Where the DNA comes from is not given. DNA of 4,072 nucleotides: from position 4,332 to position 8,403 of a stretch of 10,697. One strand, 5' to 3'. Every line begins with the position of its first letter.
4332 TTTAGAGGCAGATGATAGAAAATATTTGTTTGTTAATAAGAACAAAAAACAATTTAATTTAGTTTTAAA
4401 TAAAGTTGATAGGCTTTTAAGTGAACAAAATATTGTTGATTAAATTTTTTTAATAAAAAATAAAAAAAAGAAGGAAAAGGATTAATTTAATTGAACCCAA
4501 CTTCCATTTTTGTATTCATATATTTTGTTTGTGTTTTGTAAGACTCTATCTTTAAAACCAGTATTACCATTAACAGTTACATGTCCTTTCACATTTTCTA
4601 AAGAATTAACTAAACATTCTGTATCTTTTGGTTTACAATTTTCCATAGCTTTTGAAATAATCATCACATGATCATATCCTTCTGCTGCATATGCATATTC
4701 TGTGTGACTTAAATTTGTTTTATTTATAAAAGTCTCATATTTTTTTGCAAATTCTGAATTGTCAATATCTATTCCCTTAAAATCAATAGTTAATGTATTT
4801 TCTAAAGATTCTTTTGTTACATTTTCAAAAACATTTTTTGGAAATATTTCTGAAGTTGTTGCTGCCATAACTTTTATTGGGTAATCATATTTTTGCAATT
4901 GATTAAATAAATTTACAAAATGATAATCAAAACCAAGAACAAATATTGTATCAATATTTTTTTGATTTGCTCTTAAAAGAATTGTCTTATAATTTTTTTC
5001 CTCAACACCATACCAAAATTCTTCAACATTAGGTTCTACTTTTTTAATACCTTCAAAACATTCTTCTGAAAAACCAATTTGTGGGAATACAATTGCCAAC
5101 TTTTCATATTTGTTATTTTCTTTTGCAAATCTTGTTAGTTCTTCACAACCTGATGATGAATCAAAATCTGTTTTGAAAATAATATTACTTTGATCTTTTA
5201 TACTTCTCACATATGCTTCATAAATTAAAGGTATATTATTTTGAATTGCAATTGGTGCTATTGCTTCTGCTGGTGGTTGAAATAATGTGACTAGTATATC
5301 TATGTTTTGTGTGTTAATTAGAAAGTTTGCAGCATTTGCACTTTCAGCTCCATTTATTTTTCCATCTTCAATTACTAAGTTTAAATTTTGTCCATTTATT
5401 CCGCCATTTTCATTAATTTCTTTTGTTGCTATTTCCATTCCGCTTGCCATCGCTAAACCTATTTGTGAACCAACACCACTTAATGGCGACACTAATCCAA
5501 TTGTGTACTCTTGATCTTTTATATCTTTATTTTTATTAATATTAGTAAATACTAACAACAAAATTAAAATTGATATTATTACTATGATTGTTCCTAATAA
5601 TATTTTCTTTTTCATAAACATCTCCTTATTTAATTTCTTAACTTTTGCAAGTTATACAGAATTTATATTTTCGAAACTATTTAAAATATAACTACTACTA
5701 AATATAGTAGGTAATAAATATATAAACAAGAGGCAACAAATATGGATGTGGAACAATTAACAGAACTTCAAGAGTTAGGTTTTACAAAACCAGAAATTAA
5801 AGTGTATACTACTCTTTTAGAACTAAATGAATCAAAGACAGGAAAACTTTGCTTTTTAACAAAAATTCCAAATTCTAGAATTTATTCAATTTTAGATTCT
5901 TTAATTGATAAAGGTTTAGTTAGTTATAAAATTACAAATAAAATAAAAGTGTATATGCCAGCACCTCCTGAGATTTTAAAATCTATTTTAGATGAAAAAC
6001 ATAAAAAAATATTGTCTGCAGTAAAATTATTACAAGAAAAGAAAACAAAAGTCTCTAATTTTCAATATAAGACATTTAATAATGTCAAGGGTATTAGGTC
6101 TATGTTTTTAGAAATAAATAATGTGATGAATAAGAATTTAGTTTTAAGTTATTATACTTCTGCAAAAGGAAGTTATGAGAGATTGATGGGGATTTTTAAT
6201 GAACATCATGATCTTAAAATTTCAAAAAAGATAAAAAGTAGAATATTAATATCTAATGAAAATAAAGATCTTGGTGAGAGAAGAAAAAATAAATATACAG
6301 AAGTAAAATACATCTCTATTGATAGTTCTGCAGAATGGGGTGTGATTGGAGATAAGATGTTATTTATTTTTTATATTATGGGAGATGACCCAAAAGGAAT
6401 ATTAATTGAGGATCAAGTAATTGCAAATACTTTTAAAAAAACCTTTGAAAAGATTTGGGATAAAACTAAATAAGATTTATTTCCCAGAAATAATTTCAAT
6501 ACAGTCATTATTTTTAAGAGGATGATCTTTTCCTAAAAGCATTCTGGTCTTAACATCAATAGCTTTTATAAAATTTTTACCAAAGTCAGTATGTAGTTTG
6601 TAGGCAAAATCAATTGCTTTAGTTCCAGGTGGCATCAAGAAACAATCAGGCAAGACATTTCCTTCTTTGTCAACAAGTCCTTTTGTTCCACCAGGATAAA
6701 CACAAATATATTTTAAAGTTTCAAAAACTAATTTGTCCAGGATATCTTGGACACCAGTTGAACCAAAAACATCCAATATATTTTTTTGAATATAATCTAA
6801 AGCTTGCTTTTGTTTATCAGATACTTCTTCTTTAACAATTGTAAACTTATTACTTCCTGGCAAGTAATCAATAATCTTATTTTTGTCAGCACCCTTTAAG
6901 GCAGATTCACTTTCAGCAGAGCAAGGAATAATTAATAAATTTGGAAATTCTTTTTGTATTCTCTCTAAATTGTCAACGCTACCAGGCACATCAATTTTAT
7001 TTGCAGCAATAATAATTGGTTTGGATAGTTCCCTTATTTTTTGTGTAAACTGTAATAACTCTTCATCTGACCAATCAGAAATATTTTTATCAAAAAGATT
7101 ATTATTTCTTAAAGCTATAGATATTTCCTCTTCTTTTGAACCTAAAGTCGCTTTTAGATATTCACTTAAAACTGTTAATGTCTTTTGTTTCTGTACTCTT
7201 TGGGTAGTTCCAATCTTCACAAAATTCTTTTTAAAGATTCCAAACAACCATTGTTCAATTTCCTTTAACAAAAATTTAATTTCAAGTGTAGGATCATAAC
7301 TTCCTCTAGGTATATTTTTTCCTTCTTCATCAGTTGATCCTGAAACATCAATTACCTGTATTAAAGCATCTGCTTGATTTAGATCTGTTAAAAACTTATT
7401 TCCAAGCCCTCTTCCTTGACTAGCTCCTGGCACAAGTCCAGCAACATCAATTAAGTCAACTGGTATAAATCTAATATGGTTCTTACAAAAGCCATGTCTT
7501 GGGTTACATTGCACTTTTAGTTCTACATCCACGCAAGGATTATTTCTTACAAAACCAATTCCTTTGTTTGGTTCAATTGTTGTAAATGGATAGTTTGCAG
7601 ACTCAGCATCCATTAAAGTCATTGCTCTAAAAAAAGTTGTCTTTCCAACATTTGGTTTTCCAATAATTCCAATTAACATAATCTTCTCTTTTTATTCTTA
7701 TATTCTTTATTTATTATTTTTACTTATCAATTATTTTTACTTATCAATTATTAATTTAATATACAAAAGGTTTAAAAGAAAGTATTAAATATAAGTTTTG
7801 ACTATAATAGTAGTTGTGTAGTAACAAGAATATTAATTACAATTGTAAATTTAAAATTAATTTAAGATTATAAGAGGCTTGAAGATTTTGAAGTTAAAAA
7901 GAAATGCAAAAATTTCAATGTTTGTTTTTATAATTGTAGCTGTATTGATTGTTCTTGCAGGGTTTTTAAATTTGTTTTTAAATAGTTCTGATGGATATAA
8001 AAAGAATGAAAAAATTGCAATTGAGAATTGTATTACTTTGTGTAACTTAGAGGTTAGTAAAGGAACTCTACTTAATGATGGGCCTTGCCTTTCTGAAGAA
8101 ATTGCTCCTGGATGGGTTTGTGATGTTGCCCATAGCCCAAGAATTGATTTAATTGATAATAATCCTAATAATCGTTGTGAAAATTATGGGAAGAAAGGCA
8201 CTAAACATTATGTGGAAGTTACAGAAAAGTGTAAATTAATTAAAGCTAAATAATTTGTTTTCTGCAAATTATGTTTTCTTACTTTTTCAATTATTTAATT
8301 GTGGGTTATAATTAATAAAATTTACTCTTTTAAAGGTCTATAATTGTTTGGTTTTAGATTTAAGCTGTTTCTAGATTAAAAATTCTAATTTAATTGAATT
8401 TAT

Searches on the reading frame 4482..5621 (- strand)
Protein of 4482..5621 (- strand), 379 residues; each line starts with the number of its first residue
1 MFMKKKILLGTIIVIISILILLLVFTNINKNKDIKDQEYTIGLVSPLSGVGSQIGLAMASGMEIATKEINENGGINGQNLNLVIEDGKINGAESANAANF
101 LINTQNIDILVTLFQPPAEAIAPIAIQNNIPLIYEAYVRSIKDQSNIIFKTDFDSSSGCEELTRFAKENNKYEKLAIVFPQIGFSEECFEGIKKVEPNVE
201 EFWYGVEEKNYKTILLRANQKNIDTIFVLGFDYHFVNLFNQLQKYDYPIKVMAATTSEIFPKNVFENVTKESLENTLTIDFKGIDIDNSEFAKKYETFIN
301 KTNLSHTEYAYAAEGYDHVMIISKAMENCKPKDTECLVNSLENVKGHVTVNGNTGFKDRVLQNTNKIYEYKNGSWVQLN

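Call 5: search_protein_families(library=pfam, proteins=[window:4482-5621:-], max_evalue=0.1)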
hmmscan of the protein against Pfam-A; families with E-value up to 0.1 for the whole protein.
window:4482-5621:- (379 aa): 5 families
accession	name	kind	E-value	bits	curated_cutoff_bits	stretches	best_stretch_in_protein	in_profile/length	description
PF13458.12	Peripla_BP_6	-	1.5e-36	127.2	31.7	1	39-363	2-329/343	Periplasmic binding protein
PF13433.12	Peripla_BP_5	-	8.6e-10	38.7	27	1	41-349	3-319/363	Periplasmic binding protein domain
PF01094.35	ANF_receptor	-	7.7e-08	32.2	25.4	2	256-349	216-309/353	Receptor family ligand binding region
PF01936.24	NYN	-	0.065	14.2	24.2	0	215-258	86-132/145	NYN domain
PF21818.3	DUF6884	-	0.092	13.3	30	0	218-272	33-86/135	Family of unknown function (DUF6884)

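Call 6: search_protein_families(library=ncbifam, proteins=[window:4482-5621:-], max_evalue=0.1)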
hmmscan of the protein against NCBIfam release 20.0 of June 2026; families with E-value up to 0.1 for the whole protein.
window:4482-5621:- (379 aa): 4 families
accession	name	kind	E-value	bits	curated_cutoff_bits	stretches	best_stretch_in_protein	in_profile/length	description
NF011933.0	PRK15404.1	subfamily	1.8e-15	56.9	477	1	31-359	19-347/370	high-affinity branched-chain amino acid ABC transporter substrate-binding protein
TIGR03407.1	urea_ABC_UrtA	exception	4.9e-09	35.5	492.75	1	40-352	2-325/361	urea ABC transporter substrate-binding protein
TIGR03669.1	urea_ABC_arch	equivalog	1.1e-07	31.2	494.8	1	40-136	2-99/375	urea ABC transporter substrate-binding protein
NF002731.0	PRK02645.1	equivalog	0.06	12.7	312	0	185-250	21-85/305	NAD(+) kinase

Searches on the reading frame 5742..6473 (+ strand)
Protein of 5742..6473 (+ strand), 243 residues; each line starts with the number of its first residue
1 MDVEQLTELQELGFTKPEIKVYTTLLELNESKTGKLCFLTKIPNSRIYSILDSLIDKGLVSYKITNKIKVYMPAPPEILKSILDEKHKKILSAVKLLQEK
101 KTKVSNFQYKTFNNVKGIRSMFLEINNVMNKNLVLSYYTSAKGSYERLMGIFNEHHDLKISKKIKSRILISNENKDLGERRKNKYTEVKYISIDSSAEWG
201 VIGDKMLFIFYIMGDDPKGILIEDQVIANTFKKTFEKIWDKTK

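Call 5: search_protein_families(library=pfam, proteins=[window:5742-6473:+], max_evalue=0.1)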
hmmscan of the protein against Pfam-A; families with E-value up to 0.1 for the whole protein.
window:5742-6473:+ (243 aa): 2 families
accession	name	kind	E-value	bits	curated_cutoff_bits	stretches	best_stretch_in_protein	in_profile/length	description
PF01978.25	TrmB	-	9e-15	54.7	25.6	1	9-77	1-68/68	Sugar-specific transcriptional regulator TrmB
PF08221.17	HTH_9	-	0.041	14.4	23.4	0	20-62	17-59/62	RNA polymerase III subunit RPC82 helix-turn-helix domain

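Call 6: search_protein_families(library=ncbifam, proteins=[window:5742-6473:+], max_evalue=0.1)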
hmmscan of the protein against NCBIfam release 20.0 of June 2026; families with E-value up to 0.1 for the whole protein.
window:5742-6473:+ (243 aa): 4 families
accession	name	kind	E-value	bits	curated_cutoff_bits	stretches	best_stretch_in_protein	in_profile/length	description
NF047390.1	TransRegTrmBL1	equivalog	5.6e-11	42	650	1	4-100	5-101/341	HTH-type sugar sensing transcriptional regulator TrmBL1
NF040851.1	tran_reg_TrmB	equivalog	1.8e-08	34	600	1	4-114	6-119/338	HTH-type sugar-sensing transcriptional regulator TrmB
NF047392.1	TransRegTrmBHalo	equivalog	1.4e-05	24.3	500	1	11-104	15-104/349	HTH-type sugar sensing transcriptional regulator TrmB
NF041141.1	tran_reg_TrmBL2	equivalog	0.00043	19.9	530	1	4-95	8-97/264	HTH-type transcriptional regulator TrmBL2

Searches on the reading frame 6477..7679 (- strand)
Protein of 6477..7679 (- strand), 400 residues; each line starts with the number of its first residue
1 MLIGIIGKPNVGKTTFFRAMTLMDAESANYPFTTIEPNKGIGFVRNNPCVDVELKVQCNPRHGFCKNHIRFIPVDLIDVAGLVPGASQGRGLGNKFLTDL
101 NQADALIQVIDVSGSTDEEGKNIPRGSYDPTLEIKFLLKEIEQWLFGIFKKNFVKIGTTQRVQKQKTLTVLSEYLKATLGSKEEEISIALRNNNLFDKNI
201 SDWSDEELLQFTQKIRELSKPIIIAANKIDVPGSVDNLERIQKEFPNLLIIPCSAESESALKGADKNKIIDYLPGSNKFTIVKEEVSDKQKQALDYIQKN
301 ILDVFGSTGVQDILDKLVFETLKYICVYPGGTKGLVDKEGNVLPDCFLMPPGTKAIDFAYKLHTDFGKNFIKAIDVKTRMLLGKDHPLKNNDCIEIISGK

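Call 5: search_protein_families(library=pfam, proteins=[window:6477-7679:-], max_evalue=0.1)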
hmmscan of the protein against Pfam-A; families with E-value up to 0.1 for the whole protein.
window:6477-7679:- (400 aa): 8 families
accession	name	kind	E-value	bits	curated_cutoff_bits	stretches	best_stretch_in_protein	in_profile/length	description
PF08438.16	YGR210-like_G4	-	1e-32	113.2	24.7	1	225-329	1-105/108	Obg-like GTPase YGR210-like, G4 motif-containing domain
PF01926.29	MMR_HSR1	-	4.2e-18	65.9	21.9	1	3-118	2-91/113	50S ribosome-binding GTPase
PF02824.27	TGS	-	7.4e-11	42.4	22.2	1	343-397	5-59/60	TGS domain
PF02421.24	FeoB_N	-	2e-09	37.6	27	1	3-41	3-41/156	Ferrous iron transport protein B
PF13175.12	AAA_15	-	3.5e-05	24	32.1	1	5-303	28-255/374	AAA ATPase domain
PF00009.33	GTP_EFTU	-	0.0032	17.5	26.5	0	213-276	115-168/188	Elongation factor Tu GTP binding domain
PF06071.19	YchF-GTPase_C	-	0.012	16.1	27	1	350-377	18-45/84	Protein of unknown function (DUF933)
PF19993.5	DO-GTPase2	-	0.069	13.2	27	0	2-20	2-20/226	Double-GTPase 2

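Call 6: search_protein_families(library=ncbifam, proteins=[window:6477-7679:-], max_evalue=0.1)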
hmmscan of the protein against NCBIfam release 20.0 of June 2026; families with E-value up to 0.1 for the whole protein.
window:6477-7679:- (400 aa): 20 families
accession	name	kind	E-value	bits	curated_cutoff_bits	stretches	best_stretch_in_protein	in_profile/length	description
NF007171.0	PRK09602.1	subfamily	9.1e-153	508.8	387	1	2-399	4-396/397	YchF-related putative GTPase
TIGR00092.1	TIGR00092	equivalog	8.5e-32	110.7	279.2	1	3-269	5-256/368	redox-regulated ATPase YchF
NF008955.0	PRK12297.1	equivalog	6.8e-25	87.8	406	3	3-41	162-200/429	GTPase ObgE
TIGR02729.1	Obg_CgtA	equivalog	8.1e-22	77.7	280.25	2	3-43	160-200/329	Obg family GTPase CgtA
NF008956.1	PRK12299.1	equivalog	9.6e-20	70.8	300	2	3-42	161-200/327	GTPase ObgE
NF008954.1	PRK12296.1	equivalog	3.6e-16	58.7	377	2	76-116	210-250/470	GTPase ObgE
TIGR00231.1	small_GTP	domain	6.1e-10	39.1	42.5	1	3-115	6-96/164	GTP-binding protein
NF000908.1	PRK00089.1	equivalog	2.1e-06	27.3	237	1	206-294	97-187/291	GTPase Era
TIGR03594.1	GTPase_EngA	equivalog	3.6e-06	26.3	306.7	1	3-21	3-21/432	ribosome biogenesis GTPase Der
TIGR00691.1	spoT_relA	subfamily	6.8e-06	24.7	499.2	1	348-400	374-424/687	RelA/SpoT family protein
TIGR00437.1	feoB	equivalog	5.5e-05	22.1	315.65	1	7-40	1-34/594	ferrous iron transport protein B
TIGR00450.1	mnmE_trmE_thdF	equivalog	5.9e-05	22.3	252.6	0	72-216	257-403/446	tRNA uridine-5-carboxymethylaminomethyl(34) synthesis GTPase MnmE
TIGR03156.1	GTP_HflX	equivalog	0.00024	20.1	216.75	1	3-38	192-227/351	GTPase HflX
NF003255.0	PRK04213.1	equivalog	0.00035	20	164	0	5-39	14-48/204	GTP-binding protein EngB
TIGR03918.1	GTP_HydF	equivalog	0.00051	19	325.55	0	209-286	105-181/392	[FeFe] hydrogenase H-cluster maturation GTPase HydF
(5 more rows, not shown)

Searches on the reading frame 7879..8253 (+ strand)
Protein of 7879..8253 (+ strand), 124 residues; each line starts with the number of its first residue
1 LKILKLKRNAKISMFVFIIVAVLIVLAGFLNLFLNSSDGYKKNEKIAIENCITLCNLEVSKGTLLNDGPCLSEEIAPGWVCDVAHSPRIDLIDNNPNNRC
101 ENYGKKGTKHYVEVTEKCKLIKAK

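Call 5: search_protein_families(library=pfam, proteins=[window:7879-8253:+], max_evalue=0.1)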
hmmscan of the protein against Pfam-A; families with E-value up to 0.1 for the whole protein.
window:7879-8253:+ (124 aa): 2 families
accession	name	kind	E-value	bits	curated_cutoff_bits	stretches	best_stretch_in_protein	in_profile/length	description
PF03605.20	DcuA_DcuB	-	0.019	14.4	27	1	6-61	222-274/368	Anaerobic c4-dicarboxylate membrane transporter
PF24380.1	DUF7536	-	0.078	13.7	27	1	3-34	14-45/91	Family of unknown function (DUF7536)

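Call 6: search_protein_families(library=ncbifam, proteins=[window:7879-8253:+], max_evalue=0.1)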
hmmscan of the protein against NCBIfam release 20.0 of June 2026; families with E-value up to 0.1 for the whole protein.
window:7879-8253:+ (124 aa): 1 family
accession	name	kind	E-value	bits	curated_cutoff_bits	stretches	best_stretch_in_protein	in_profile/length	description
NF006927.0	PRK09412.1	subfamily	0.054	12.4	369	1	5-61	218-271/433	anaerobic C4-dicarboxylate transporter family protein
